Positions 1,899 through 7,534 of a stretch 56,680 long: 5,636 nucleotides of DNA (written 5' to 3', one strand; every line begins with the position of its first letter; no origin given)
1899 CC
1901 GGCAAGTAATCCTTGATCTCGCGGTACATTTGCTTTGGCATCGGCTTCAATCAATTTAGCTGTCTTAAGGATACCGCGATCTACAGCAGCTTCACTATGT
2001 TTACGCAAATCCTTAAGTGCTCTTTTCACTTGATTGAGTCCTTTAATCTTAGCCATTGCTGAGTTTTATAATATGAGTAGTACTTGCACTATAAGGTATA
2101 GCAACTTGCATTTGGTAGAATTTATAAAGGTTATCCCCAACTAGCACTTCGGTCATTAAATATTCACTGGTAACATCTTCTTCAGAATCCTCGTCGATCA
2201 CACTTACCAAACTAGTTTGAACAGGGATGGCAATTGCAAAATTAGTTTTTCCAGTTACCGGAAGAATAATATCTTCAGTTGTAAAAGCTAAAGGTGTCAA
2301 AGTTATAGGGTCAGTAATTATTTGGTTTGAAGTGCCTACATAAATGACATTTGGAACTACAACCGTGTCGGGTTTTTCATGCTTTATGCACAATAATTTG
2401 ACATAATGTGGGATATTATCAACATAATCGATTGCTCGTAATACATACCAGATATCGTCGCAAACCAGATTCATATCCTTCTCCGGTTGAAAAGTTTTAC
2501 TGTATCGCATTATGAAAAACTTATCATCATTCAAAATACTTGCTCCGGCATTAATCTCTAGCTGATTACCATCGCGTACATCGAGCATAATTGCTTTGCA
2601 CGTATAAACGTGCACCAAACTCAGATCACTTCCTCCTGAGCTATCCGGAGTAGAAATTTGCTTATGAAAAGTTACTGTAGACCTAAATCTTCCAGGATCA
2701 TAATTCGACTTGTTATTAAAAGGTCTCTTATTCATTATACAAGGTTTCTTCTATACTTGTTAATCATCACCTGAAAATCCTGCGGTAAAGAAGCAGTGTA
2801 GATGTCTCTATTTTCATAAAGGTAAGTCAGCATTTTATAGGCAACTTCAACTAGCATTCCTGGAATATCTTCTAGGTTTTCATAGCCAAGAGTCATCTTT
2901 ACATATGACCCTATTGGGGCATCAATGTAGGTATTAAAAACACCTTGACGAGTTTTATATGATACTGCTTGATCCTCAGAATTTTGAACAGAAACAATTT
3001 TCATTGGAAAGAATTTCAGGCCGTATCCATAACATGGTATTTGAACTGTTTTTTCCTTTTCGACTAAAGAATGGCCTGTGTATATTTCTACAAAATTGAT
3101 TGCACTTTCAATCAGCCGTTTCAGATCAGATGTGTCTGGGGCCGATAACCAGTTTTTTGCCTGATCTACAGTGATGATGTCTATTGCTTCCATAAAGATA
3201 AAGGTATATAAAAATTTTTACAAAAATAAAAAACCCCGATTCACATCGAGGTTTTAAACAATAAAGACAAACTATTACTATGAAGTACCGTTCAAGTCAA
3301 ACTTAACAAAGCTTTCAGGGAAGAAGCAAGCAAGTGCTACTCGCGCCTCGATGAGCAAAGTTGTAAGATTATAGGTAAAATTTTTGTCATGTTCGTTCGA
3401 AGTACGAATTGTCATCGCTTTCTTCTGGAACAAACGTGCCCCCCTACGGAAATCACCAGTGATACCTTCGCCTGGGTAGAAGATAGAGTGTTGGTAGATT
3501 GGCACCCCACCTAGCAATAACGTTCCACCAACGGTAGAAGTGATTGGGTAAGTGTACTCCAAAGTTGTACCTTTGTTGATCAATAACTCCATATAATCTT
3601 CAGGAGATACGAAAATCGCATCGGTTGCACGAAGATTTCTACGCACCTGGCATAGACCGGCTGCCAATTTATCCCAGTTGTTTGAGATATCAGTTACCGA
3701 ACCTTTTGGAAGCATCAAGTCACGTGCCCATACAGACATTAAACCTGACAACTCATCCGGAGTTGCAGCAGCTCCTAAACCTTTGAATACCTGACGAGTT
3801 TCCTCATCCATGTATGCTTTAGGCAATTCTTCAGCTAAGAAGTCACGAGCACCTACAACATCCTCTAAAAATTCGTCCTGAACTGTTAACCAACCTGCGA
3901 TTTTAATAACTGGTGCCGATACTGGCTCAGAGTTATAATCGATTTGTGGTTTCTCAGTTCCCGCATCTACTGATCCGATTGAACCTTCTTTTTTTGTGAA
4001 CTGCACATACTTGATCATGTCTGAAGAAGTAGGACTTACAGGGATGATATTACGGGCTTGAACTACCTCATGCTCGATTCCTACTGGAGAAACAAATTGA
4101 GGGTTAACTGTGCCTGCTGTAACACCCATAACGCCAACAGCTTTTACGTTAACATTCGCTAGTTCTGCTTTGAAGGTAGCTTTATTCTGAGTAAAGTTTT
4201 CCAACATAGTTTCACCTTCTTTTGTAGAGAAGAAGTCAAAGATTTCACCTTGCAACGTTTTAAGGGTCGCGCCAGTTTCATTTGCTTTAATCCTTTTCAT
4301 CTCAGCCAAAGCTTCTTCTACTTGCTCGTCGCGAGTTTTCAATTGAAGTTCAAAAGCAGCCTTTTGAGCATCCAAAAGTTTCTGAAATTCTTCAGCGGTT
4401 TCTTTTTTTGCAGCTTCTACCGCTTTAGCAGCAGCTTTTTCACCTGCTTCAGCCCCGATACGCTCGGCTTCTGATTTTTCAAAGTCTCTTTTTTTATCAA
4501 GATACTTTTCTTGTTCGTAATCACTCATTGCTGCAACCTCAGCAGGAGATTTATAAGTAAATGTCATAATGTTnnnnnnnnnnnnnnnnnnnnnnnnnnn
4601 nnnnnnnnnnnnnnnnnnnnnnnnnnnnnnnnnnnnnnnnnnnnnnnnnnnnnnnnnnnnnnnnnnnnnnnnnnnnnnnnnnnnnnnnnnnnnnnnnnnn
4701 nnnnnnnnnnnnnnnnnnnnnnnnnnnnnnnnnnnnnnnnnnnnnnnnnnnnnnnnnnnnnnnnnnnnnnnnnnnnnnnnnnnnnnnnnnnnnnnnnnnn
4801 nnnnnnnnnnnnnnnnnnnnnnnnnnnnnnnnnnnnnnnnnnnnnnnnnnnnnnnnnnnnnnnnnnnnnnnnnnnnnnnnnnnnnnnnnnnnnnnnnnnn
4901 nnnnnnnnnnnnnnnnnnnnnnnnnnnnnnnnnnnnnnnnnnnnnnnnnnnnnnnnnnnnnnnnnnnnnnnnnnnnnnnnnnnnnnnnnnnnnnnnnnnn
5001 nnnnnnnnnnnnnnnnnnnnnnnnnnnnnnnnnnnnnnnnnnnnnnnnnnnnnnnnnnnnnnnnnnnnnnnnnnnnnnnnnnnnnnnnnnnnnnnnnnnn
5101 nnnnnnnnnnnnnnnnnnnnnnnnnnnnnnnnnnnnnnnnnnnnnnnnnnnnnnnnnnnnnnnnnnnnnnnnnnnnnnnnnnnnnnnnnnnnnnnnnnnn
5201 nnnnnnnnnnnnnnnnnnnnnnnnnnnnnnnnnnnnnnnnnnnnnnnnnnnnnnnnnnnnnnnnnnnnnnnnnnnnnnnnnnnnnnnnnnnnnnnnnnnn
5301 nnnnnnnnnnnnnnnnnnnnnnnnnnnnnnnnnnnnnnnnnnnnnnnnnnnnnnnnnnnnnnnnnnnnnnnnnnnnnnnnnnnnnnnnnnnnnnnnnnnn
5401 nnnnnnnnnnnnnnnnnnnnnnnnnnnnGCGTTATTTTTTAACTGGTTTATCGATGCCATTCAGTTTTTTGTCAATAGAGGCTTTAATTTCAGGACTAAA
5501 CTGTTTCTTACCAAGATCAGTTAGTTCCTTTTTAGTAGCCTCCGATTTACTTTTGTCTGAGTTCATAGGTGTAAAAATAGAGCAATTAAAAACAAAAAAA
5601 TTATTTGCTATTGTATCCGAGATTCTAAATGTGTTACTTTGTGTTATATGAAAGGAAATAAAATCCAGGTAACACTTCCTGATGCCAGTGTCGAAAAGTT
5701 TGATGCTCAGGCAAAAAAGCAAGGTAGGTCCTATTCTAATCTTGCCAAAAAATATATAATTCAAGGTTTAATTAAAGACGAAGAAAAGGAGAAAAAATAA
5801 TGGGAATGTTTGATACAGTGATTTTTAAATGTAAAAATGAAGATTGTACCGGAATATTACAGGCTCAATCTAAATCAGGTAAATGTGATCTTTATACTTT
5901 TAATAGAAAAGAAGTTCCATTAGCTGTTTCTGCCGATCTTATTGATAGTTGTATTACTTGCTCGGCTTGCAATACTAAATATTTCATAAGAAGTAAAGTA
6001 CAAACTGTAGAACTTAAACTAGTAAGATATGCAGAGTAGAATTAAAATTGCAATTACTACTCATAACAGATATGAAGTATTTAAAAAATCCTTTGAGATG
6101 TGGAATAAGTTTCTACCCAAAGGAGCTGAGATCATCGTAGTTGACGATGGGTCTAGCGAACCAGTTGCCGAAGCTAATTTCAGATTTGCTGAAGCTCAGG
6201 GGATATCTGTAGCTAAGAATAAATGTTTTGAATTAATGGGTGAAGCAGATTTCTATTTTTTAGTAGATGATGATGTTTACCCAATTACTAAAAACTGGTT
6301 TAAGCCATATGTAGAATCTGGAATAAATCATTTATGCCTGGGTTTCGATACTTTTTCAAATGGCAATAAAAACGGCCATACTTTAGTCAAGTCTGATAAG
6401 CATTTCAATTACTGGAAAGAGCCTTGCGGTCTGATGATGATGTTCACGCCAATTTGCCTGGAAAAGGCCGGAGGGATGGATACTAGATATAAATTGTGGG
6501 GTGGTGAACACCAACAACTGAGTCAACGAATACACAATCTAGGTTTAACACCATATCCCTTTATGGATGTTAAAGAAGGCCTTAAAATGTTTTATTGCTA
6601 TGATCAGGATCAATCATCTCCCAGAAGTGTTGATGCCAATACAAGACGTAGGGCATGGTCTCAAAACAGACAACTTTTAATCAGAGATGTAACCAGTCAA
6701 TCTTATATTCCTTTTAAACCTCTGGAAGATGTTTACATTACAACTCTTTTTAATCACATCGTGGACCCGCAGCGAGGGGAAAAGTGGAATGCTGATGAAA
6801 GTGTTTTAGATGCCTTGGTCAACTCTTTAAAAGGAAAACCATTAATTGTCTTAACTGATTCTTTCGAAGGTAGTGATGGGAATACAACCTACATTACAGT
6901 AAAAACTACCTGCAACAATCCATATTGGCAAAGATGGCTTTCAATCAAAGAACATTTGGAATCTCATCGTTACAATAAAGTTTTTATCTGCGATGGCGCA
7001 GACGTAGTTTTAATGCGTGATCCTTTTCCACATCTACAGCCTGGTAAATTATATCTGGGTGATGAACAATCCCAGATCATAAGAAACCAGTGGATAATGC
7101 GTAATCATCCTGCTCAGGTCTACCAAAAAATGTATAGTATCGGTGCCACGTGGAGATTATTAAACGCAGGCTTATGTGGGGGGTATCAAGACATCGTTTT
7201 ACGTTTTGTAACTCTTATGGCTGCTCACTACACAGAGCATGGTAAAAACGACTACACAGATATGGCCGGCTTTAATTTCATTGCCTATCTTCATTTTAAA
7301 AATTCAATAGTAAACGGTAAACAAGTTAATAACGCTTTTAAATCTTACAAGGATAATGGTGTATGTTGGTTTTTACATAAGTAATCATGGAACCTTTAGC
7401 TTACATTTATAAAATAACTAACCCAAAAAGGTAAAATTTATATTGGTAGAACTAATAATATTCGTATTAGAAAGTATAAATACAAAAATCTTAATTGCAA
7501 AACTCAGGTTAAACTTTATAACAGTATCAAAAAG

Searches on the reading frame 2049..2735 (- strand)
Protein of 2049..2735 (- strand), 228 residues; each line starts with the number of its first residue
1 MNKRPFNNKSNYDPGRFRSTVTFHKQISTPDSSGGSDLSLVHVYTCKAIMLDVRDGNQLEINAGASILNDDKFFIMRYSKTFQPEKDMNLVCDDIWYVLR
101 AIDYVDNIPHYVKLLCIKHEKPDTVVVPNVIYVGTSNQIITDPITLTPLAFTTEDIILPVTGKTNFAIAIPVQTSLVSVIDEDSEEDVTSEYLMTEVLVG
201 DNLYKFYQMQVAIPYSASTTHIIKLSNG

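Call 41: search_protein_families(library=phrogs, proteins=[window:2049-2735:-], max_evalue=0.0001)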
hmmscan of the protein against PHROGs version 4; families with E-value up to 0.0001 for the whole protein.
window:2049-2735:- (228 aa): 1 family
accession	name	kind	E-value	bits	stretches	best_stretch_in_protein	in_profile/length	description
phrog_25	-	connector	1.1e-09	39.6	1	11-120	35-140/286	head closure Hc1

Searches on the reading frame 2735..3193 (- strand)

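Call 41: search_protein_families(library=phrogs, proteins=[window:2735-3193:-], max_evalue=0.0001)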
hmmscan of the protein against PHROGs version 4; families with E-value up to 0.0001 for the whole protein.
window:2735-3193:- (152 aa): 2 families
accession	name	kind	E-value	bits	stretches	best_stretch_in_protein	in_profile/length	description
phrog_40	-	connector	1.2e-10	42.2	1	3-150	38-133/201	head-tail adaptor Ad1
phrog_442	-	connector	7.9e-09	36.2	1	3-149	84-262/270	head-tail adaptor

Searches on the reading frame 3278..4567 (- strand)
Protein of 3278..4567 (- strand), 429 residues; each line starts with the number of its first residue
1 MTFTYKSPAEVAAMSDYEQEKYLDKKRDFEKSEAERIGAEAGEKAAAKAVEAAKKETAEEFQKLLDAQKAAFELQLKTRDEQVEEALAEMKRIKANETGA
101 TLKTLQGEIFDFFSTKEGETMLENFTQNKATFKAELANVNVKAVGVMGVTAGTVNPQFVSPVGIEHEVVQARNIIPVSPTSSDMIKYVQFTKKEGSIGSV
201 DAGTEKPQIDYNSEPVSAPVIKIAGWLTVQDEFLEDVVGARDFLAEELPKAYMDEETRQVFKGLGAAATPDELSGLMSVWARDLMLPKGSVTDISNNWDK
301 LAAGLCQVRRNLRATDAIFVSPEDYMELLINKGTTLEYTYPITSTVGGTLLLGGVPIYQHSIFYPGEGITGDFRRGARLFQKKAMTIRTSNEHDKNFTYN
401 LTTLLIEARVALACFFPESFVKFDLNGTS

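Call 11: search_protein_families(library=phrogs, proteins=[window:3278-4567:-], max_evalue=0.00001)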
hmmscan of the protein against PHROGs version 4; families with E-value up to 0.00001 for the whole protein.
window:3278-4567:- (429 aa): 1 family
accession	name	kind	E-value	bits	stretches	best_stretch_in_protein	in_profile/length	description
phrog_10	-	head and packaging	1.9e-30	107.5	1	30-427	266-637/752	major head protein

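Call 100: search_dna_similar(query=window:3278-4564:-, collection=phages, mode=protein, max_rows=10)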
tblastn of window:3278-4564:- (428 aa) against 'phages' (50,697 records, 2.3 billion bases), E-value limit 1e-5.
Records with a match: 339; places in all: 339; records where one place covers at least 80% of the query: 19.
Best place of each record, by identity: <60% 339.
By first word of the organism name: Microbacterium 85; Gordonia 54; Escherichia 32; Moraxella 23; Pseudomonas 21; Mycobacterium 20; Arthrobacter 13; Propionibacterium 9; Klebsiella 8; Cellulophaga 8; and 26 more.
By host as written in the record: Microbacterium foliorum NRRL B-24224 46; Gordonia terrae 3612 38; Microbacterium foliorum NRRL B-24224 SEA 29; Escherichia coli 25; Moraxella catarrhalis 23; Mycobacterium smegmatis mc2 155 14; - 9; Gordonia rubripertincta NRRL B-16540 9; and 79 more.
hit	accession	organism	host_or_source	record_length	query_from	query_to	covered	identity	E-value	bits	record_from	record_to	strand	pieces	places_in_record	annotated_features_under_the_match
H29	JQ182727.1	Escherichia phage mEpX1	Escherichia coli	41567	62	421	84%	24.0%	1e-7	61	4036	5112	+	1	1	major head subunit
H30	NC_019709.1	Escherichia phage mEpX1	Escherichia coli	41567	62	421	84%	24.0%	1e-7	61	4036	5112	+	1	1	major head protein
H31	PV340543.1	Escherichia phage mEpX1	Escherichia coli str. K-12 substr. ...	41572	62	421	84%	24.0%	1e-7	61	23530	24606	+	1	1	major capsid protein E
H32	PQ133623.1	Klebsiella phage P7641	Klebsiella pneumoniae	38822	60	421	85%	23.3%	6e-10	67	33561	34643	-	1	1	major capsid protein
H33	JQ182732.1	Escherichia phage mEp234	Escherichia coli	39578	62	421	84%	23.4%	8e-8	61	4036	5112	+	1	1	major head subunit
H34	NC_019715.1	Escherichia phage mEp234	Escherichia coli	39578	62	421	84%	23.4%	8e-8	61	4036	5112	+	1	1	major head protein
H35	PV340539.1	Escherichia phage mEp234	Escherichia coli str. K-12 substr. ...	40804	62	421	84%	23.4%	8e-8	61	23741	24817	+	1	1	major capsid protein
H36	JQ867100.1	Marinomonas phage P12026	Marinomonas sp. IMCC12026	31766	62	421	84%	23.3%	2e-9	66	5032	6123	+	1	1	phage major capsid protein, HK97 family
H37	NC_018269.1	Marinomonas phage P12026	Marinomonas sp. IMCC12026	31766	62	421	84%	23.3%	2e-9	66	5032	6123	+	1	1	phage major capsid protein, HK97 family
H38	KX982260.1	Alteromonas phage PB15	Alteromonas gracilis 9a2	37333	74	421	81%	23.6%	2e-8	63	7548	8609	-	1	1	major capsid protein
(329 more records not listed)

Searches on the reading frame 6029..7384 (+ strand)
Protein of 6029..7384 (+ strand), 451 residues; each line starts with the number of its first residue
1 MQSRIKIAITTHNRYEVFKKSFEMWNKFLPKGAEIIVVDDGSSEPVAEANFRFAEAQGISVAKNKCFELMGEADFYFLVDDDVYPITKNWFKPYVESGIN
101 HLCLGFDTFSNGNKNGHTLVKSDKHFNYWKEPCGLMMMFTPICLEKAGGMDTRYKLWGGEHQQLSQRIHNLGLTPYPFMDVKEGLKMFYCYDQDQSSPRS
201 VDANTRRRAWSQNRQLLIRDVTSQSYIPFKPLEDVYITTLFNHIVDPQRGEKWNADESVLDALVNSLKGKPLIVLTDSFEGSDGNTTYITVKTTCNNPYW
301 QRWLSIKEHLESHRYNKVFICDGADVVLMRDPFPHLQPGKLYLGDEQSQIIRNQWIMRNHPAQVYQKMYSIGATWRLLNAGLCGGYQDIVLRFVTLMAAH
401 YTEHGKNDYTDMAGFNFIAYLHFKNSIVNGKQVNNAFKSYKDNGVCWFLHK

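Call 11: search_protein_families(library=phrogs, proteins=[window:6029-7384:+], max_evalue=0.00001)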
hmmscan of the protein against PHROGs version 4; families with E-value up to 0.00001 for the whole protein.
window:6029-7384:+ (451 aa): 3 families
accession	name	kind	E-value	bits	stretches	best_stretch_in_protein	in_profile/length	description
phrog_1579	-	moron, auxiliary metabolic gene and host takeover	2.7e-109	367.4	1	3-451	20-482/482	glycosyltransferase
phrog_2456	-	moron, auxiliary metabolic gene and host takeover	3.7e-49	168.5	1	1-217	1-224/239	glycosyltransferase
phrog_8858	-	moron, auxiliary metabolic gene and host takeover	1.2e-07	31.9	1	58-210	61-208/395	glycosyltransferase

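Call 23: search_protein_families(library=pfam, proteins=[window:6029-7384:+], max_evalue=0.001)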
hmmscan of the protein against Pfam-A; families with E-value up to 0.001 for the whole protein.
window:6029-7384:+ (451 aa): 2 families
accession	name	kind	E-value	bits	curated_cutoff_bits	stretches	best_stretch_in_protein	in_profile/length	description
PF02709.20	Glyco_transf_7C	-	7e-06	26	23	1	125-174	11-61/78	N-terminal domain of galactosyltransferase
PF00535.33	Glycos_transf_2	-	0.00016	22.1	23.3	1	7-93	2-98/168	Glycosyl transferase family 2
